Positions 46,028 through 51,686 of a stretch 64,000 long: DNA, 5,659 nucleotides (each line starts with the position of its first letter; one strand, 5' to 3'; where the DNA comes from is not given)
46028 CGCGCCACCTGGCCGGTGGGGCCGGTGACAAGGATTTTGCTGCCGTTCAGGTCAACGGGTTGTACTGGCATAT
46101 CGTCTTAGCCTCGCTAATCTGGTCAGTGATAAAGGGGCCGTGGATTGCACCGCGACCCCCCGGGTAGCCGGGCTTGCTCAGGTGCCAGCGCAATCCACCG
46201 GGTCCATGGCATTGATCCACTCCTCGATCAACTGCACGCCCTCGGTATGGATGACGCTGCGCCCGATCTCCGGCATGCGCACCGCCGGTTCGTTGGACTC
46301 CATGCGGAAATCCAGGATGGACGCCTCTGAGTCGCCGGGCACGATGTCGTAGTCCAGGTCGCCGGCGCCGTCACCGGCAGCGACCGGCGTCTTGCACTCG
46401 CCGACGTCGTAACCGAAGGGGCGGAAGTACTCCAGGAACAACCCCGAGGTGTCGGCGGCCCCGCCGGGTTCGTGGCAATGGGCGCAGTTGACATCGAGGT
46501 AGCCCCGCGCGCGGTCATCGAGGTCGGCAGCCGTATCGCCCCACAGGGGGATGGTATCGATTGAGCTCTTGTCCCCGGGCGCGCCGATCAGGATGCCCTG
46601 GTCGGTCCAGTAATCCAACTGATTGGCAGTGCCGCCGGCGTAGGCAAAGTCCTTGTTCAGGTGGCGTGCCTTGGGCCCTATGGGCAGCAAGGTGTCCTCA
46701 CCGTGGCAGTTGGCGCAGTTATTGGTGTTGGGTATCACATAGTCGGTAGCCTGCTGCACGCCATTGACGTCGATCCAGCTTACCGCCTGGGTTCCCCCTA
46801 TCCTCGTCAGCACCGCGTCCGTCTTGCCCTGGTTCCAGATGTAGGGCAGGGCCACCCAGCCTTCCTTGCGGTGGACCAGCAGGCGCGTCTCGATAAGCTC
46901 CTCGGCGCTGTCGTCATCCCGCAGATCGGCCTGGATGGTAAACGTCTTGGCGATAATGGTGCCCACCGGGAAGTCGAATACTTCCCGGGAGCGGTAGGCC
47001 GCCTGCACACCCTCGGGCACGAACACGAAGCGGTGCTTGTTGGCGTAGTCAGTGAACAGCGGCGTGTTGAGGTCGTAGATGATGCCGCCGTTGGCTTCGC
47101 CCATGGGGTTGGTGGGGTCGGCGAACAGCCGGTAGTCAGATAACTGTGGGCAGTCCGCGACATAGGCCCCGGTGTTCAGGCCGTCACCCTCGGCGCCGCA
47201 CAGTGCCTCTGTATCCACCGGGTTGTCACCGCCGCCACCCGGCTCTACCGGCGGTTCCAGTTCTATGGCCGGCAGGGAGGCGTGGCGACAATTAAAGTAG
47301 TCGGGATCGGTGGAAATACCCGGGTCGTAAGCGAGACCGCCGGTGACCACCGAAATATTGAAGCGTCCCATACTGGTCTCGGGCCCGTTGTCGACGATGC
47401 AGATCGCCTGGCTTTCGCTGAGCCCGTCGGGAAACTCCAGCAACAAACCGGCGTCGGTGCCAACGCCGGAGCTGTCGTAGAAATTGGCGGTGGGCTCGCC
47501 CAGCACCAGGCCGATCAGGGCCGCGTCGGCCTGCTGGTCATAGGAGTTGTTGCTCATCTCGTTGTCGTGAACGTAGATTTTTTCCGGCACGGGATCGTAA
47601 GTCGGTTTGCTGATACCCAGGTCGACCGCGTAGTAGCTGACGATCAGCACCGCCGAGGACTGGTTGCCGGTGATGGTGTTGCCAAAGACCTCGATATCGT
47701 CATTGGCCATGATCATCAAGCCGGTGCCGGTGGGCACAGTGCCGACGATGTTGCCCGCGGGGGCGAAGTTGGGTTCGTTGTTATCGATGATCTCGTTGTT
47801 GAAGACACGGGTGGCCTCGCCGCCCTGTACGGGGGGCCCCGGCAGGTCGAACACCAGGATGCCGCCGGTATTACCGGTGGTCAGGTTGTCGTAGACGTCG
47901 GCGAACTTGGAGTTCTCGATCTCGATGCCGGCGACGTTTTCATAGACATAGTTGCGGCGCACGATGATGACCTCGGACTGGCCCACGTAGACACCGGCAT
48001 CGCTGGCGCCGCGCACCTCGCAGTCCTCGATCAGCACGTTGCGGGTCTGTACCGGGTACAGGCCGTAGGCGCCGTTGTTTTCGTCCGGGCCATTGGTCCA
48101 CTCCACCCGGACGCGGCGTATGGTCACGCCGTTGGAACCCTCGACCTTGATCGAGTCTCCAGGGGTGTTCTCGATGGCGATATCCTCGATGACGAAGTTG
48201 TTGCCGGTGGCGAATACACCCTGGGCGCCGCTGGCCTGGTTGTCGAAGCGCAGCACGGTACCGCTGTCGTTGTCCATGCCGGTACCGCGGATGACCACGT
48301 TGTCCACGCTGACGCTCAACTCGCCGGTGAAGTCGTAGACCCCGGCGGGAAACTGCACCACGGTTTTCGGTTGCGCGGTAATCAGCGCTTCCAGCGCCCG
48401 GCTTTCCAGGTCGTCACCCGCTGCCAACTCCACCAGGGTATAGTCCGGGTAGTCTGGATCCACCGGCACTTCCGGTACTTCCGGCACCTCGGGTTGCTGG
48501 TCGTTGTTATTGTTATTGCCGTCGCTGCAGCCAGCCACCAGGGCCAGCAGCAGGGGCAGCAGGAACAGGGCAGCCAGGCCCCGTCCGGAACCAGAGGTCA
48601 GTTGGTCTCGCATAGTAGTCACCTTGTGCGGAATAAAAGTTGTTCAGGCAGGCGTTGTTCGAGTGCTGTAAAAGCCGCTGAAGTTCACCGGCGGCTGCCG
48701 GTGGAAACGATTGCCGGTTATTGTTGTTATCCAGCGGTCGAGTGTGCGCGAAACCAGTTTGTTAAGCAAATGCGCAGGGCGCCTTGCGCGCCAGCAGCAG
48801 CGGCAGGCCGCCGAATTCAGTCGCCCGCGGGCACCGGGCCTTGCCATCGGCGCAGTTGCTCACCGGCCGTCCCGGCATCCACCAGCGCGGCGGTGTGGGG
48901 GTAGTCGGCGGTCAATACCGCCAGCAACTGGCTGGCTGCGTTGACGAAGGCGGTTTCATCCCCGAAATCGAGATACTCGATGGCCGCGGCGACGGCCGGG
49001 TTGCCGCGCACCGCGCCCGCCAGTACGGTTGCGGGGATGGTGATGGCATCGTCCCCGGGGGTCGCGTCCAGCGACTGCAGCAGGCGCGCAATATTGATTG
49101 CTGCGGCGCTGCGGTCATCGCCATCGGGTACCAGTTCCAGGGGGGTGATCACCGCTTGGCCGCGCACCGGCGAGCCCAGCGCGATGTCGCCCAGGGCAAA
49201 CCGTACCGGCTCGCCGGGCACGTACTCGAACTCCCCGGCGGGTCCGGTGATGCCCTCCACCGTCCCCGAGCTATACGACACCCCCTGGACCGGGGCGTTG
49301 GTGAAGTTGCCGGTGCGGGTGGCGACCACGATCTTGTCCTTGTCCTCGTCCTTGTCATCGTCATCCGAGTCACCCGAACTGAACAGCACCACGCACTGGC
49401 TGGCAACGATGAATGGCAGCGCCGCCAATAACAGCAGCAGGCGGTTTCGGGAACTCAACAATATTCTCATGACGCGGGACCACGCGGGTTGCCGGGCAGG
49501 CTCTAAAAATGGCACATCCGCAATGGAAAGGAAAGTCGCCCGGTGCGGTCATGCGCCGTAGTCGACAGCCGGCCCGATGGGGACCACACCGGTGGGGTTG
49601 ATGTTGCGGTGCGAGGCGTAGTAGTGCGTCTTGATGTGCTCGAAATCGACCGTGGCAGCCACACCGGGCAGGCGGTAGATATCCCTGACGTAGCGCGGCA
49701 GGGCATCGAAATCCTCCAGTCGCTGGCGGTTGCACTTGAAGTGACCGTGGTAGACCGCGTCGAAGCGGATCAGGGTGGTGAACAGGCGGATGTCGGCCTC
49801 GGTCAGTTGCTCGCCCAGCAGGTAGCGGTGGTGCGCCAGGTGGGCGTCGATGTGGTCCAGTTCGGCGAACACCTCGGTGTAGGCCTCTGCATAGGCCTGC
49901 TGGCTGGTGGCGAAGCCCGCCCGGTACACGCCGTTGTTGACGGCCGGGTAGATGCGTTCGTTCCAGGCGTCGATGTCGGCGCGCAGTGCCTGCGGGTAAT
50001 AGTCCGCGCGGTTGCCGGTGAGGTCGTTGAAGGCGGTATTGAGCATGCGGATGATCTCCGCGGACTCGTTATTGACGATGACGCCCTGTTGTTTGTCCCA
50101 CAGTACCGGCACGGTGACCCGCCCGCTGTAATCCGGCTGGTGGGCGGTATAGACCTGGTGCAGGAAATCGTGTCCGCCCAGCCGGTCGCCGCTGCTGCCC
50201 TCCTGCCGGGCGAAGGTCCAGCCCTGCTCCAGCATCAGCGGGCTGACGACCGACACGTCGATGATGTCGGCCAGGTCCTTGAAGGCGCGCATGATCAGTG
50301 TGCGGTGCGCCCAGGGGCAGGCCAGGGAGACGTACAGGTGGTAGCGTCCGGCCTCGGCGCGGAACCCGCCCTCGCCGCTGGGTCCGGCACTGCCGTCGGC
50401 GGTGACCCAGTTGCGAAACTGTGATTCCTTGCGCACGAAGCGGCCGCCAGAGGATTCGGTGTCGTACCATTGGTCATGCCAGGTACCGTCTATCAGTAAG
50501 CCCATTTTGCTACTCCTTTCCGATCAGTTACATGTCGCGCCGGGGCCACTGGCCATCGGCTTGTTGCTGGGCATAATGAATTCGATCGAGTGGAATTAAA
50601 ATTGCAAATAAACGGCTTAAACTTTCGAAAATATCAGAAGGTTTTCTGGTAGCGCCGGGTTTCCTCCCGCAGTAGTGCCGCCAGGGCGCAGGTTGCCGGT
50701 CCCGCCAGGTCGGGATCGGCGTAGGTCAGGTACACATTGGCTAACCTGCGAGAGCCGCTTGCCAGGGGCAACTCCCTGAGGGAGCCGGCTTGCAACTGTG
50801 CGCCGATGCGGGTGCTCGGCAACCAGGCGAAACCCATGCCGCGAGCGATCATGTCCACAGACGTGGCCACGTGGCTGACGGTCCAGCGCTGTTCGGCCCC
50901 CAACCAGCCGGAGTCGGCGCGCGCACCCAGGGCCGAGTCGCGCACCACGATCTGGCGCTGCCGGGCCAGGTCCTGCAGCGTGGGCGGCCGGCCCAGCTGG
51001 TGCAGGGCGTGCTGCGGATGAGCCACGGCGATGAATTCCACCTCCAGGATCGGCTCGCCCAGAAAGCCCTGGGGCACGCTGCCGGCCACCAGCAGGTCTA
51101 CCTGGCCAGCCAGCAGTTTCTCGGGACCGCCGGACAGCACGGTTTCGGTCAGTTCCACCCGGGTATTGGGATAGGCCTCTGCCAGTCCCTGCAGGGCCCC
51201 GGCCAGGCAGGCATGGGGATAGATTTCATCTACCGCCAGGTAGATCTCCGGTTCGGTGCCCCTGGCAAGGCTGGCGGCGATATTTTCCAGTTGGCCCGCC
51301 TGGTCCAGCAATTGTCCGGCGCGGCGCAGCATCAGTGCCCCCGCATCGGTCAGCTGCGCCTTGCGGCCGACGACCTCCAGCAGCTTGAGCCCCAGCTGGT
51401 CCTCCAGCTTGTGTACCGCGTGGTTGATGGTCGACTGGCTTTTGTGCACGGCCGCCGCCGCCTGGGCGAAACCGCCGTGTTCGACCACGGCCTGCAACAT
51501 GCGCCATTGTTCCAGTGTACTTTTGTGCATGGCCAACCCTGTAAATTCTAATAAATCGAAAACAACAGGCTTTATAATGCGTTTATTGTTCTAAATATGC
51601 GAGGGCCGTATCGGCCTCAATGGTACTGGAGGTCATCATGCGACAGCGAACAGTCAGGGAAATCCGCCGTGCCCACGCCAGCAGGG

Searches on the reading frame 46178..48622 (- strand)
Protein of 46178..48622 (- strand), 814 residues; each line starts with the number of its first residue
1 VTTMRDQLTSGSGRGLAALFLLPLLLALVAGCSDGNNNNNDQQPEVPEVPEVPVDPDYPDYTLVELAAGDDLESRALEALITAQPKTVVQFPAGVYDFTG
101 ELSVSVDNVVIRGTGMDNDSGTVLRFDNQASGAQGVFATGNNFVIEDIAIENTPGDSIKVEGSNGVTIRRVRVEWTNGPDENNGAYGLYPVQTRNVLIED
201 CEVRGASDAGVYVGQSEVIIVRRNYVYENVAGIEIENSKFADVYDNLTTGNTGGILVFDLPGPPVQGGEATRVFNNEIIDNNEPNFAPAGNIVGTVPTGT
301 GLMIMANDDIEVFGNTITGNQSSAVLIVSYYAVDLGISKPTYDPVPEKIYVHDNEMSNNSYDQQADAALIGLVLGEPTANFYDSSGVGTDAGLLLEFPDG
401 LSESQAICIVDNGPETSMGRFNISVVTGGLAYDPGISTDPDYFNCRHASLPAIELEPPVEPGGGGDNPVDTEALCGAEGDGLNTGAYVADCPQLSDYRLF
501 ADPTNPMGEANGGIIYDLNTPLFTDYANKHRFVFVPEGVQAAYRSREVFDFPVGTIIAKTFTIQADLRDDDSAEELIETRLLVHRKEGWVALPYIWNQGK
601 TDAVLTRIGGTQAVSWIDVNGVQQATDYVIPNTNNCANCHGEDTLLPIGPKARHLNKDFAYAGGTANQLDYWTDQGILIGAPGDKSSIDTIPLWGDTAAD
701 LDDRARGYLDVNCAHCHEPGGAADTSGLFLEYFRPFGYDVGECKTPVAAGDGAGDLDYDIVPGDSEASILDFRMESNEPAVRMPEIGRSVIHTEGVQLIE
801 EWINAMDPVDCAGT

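Call 75: search_protein_families(library=pfam, proteins=[window:46178-48622:-], max_evalue=0.00001)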
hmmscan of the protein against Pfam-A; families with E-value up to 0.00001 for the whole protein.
window:46178-48622:- (814 aa): 3 families
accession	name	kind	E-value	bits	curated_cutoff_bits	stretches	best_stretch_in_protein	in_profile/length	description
PF13229.12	Beta_helix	-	9.1e-17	61.6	25.9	1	117-258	6-145/158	Right handed beta helix region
PF05048.19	NosD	-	9.8e-11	41.9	23.6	1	146-324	8-153/212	Periplasmic copper-binding protein (NosD)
PF12708.12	Pect-lyase_RHGA_epim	-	6.9e-06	26.4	27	0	74-249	18-205/213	Rhamnogalacturonase A/epimerase, pectate lyase-like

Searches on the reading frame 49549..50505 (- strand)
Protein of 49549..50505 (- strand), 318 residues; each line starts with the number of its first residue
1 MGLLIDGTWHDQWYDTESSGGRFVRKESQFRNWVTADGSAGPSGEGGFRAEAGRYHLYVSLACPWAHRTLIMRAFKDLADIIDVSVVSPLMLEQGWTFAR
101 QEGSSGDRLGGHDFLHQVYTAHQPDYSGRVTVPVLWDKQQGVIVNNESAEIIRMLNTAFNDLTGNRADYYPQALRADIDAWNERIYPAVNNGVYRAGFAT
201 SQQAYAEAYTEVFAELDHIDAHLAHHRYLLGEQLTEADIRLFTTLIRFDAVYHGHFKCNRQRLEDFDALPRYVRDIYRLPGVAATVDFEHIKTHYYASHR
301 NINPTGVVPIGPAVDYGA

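Call 26: search_protein_families(library=pfam, proteins=[window:49549-50505:-], max_evalue=0.001)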
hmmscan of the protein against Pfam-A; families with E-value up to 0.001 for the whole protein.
window:49549-50505:- (318 aa): 4 families
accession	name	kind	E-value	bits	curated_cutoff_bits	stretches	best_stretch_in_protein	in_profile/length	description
PF13410.11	GST_C_2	-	3.1e-16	59.7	24.9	1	202-272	1-66/69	Glutathione S-transferase, C-terminal domain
PF13409.12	GST_N_2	-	1.1e-12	48.8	25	1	62-157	1-69/70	Glutathione S-transferase, N-terminal domain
PF00043.30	GST_C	-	9e-07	29.5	20.7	1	194-280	13-93/93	Glutathione S-transferase, C-terminal domain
PF14497.11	GST_C_3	-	0.00026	21.6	21.6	1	215-284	34-99/104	Glutathione S-transferase, C-terminal domain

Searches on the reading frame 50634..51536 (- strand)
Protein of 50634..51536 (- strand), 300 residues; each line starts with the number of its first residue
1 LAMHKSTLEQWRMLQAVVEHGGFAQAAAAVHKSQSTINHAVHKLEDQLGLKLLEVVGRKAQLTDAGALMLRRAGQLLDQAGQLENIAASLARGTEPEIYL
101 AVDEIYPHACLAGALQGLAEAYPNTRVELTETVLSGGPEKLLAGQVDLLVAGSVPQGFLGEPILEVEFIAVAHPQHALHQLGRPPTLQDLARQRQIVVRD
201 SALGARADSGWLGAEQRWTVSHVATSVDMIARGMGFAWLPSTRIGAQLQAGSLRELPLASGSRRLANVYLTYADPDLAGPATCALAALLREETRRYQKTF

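Call 75: search_protein_families(library=pfam, proteins=[window:50634-51536:-], max_evalue=0.00001)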
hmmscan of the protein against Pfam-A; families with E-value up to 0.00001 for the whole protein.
window:50634-51536:- (300 aa): 2 families
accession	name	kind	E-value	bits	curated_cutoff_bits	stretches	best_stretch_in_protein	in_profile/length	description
PF03466.25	LysR_substrate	-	5.3e-26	91.7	28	1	93-293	3-208/209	LysR substrate binding domain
PF00126.33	HTH_1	-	1.9e-17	63.4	26.6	1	8-66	1-59/60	Bacterial regulatory helix-turn-helix protein, lysR family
